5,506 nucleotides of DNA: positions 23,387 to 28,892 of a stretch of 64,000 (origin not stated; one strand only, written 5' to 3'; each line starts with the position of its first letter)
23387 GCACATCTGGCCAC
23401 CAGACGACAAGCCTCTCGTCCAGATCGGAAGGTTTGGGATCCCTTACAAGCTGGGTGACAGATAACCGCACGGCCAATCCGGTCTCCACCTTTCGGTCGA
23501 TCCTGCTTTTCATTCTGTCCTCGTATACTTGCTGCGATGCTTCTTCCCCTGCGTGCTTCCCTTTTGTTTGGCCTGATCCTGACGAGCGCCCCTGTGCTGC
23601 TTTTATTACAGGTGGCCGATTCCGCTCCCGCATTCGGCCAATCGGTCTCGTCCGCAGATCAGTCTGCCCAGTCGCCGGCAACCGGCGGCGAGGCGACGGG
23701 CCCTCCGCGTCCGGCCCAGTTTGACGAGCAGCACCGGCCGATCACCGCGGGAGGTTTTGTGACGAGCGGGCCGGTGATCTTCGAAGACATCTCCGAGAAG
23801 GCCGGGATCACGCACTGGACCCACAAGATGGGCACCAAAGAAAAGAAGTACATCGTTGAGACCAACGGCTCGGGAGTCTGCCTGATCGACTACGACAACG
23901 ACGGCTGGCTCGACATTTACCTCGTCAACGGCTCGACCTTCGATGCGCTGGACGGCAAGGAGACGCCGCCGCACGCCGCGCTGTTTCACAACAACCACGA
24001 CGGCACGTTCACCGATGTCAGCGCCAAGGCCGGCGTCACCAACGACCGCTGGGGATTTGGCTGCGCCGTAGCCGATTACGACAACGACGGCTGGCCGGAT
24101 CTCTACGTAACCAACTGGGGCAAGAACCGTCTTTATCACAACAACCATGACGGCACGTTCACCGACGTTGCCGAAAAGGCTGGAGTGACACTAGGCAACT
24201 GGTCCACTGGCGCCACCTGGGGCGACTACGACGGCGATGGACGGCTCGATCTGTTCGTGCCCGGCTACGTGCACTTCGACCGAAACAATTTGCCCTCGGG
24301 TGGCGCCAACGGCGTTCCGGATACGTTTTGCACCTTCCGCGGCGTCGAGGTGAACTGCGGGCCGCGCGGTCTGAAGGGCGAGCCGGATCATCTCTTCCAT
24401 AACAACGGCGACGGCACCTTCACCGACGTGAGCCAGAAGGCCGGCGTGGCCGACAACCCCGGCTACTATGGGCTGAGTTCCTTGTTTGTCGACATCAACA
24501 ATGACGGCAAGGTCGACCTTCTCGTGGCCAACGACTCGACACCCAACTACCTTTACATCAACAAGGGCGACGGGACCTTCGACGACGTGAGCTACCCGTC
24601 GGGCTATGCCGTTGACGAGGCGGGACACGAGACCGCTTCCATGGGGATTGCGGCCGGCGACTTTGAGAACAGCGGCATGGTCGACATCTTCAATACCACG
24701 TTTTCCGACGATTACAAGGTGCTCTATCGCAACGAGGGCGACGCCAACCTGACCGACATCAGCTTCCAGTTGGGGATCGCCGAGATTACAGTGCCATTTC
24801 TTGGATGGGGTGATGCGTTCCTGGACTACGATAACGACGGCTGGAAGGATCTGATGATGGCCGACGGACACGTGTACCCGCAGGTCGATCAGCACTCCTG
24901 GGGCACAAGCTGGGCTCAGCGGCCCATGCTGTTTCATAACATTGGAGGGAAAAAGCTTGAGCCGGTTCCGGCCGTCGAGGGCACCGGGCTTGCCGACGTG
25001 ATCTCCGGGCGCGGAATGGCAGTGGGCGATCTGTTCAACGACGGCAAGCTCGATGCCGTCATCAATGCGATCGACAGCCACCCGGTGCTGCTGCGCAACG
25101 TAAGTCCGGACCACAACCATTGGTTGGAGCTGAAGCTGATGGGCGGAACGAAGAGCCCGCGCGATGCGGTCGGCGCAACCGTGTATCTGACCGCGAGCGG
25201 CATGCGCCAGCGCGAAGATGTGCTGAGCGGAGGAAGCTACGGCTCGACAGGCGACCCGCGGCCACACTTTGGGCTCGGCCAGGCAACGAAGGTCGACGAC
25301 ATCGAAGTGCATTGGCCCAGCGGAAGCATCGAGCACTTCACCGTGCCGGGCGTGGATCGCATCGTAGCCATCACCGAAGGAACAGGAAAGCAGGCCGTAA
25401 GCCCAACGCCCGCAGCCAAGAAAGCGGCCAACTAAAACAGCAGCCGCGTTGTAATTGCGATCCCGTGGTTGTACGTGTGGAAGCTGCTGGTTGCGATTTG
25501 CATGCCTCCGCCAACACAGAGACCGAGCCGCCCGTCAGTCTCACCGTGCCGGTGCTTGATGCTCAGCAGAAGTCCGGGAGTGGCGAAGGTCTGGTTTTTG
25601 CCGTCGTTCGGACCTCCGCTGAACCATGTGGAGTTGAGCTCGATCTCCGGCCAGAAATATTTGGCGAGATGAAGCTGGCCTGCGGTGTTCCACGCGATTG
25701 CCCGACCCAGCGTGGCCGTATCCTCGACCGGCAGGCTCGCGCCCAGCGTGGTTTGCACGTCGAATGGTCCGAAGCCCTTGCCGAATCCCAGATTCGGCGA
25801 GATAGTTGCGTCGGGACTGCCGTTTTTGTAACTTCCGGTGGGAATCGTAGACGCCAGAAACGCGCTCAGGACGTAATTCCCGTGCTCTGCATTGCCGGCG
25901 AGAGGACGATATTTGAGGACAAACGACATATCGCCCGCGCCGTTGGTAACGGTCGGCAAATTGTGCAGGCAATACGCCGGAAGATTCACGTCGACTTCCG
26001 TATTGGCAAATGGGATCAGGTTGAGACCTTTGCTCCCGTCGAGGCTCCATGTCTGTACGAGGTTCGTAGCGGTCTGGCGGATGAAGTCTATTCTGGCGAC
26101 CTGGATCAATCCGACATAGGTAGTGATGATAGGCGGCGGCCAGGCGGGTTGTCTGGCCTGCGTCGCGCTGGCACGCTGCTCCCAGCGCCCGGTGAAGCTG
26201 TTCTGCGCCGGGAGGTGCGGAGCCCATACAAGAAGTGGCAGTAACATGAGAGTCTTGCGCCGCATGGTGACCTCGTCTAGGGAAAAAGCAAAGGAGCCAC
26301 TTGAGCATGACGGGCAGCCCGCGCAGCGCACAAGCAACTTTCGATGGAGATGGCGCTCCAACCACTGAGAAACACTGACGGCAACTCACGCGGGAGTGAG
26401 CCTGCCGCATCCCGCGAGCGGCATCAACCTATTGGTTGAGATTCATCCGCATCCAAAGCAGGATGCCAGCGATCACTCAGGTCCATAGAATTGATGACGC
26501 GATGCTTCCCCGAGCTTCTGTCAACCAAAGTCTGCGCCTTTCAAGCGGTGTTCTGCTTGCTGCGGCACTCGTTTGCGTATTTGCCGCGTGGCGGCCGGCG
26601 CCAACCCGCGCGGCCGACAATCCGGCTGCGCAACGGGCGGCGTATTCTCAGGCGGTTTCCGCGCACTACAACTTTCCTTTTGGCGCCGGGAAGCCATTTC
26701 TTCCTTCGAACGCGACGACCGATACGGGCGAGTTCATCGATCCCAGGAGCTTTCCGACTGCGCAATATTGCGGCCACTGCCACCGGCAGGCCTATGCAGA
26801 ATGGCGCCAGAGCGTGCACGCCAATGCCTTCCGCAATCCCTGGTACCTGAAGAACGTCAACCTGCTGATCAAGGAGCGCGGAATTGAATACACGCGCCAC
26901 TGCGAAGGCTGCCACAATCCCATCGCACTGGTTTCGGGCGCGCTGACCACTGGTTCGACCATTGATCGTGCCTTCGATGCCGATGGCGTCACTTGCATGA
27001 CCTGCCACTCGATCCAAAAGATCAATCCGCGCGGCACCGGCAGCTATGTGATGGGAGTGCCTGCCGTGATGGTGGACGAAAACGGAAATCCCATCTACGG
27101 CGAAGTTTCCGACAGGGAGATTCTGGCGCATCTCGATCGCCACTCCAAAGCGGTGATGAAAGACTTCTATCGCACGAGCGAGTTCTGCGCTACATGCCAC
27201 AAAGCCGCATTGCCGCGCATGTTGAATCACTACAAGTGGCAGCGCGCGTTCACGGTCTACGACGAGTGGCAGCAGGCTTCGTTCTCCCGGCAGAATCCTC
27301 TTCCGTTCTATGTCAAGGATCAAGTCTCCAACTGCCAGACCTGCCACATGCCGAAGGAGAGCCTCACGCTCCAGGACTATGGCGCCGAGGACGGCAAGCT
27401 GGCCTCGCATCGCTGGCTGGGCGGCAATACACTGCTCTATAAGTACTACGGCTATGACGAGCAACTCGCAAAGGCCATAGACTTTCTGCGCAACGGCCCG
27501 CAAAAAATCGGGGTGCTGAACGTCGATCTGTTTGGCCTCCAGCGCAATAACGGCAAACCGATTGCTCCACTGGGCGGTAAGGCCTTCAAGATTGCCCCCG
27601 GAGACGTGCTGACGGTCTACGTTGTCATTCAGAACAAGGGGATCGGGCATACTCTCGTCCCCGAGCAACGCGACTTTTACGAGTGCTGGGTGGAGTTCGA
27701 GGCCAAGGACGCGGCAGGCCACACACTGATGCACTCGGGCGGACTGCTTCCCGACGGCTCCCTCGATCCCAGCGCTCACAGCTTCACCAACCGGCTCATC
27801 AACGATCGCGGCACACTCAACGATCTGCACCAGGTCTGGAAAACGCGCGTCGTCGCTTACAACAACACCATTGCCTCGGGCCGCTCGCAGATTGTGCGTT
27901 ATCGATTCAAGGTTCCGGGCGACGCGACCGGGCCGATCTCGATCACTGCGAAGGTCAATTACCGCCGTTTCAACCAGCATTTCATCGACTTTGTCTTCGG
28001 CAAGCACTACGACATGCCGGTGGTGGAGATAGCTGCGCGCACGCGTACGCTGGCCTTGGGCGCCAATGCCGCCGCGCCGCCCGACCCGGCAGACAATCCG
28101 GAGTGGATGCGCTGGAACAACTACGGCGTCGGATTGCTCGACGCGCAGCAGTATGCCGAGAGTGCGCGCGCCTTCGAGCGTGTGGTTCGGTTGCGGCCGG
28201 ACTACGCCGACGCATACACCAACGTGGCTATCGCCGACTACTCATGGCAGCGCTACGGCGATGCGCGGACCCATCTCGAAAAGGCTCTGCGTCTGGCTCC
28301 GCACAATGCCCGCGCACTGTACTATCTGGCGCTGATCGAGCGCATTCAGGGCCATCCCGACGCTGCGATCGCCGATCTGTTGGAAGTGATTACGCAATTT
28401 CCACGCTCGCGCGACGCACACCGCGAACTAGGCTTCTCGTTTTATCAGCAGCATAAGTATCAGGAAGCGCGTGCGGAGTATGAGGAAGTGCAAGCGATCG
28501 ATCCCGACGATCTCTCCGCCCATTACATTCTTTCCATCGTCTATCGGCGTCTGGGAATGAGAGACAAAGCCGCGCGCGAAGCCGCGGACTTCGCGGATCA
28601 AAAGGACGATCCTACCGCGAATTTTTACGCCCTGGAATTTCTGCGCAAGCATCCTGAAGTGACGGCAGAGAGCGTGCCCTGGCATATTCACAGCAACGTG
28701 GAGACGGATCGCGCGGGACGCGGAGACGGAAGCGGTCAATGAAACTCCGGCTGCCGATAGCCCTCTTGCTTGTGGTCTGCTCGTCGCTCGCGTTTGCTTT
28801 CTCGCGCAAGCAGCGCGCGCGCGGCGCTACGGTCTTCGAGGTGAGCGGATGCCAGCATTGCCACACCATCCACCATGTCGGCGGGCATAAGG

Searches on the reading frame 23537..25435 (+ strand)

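Call 8: search_protein_families(library=pfam, proteins=[window:23537-25435:+], max_evalue=0.00001)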
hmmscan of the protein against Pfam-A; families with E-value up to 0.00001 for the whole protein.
window:23537-25435:+ (632 aa): 3 families
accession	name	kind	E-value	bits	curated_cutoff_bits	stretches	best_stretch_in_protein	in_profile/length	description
PF13517.12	FG-GAP_3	-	4.9e-50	168.4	26.9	4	180-241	1-61/61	FG-GAP-like repeat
PF07593.17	UnbV_ASPIC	-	7.8e-19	67.8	23.4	1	544-609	1-66/68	ASPIC and UnbV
PF01839.29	FG-GAP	-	4.3e-10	39.7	22.1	0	177-193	6-22/37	FG-GAP repeat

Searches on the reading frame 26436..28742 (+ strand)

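Call 6: search_protein_families(library=pfam, proteins=[window:26436-28742:+])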
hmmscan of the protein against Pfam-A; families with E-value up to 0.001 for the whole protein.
window:26436-28742:+ (768 aa): 17 families
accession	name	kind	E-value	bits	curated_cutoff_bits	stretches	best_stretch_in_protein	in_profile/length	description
PF07719.23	TPR_2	-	8.1e-21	72.8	27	1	660-692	2-34/34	Tetratricopeptide repeat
PF13414.12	TPR_11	-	9.3e-17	60.9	26.8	1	669-707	4-42/42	TPR repeat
PF13432.12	TPR_16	-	1.2e-14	54.9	32.7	2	605-656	11-62/65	Tetratricopeptide repeat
PF00515.34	TPR_1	-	3e-14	52.6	27.8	0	660-692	2-34/34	Tetratricopeptide repeat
PF14559.12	TPR_19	-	8.5e-11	42.5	25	2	638-695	4-60/68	Tetratricopeptide repeat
PF13424.12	TPR_12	-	8.8e-11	42.3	30.1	1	560-621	6-75/77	Tetratricopeptide repeat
PF13431.12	TPR_17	-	6.3e-10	39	24.4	0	614-645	2-33/34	Tetratricopeptide repeat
PF13435.11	Cytochrome_C554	-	1.4e-09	39.2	20.8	1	112-192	2-84/84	Cytochrome c554 and c-prime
PF13428.12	TPR_14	-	1.5e-08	34.9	23.5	0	626-666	2-42/44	Tetratricopeptide repeat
PF13181.12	TPR_8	-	3.5e-08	33.4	25.7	0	591-624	1-34/34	Tetratricopeptide repeat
PF23914.1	TPR_CcmH_CycH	-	1.9e-07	31.5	42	1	550-651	46-147/158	Cytochrome c-type biogenesis protein H TPR domain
PF14522.11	Cytochrome_C7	-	2.3e-07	31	24.8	0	153-194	13-51/67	Cytochrome c7 and related cytochrome c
PF13371.12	TPR_9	-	3.2e-06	27.5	35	1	569-627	7-65/73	Tetratricopeptide repeat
PF13174.12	TPR_6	-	4e-06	27.5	26.3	0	627-658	2-33/33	Tetratricopeptide repeat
PF22113.1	Mtrc-MtrF_II-IV_dom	-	1.2e-05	25.4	30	0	154-306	7-129/176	Outer membrane cytochrome MtrC/MtrF-like, domains II/IV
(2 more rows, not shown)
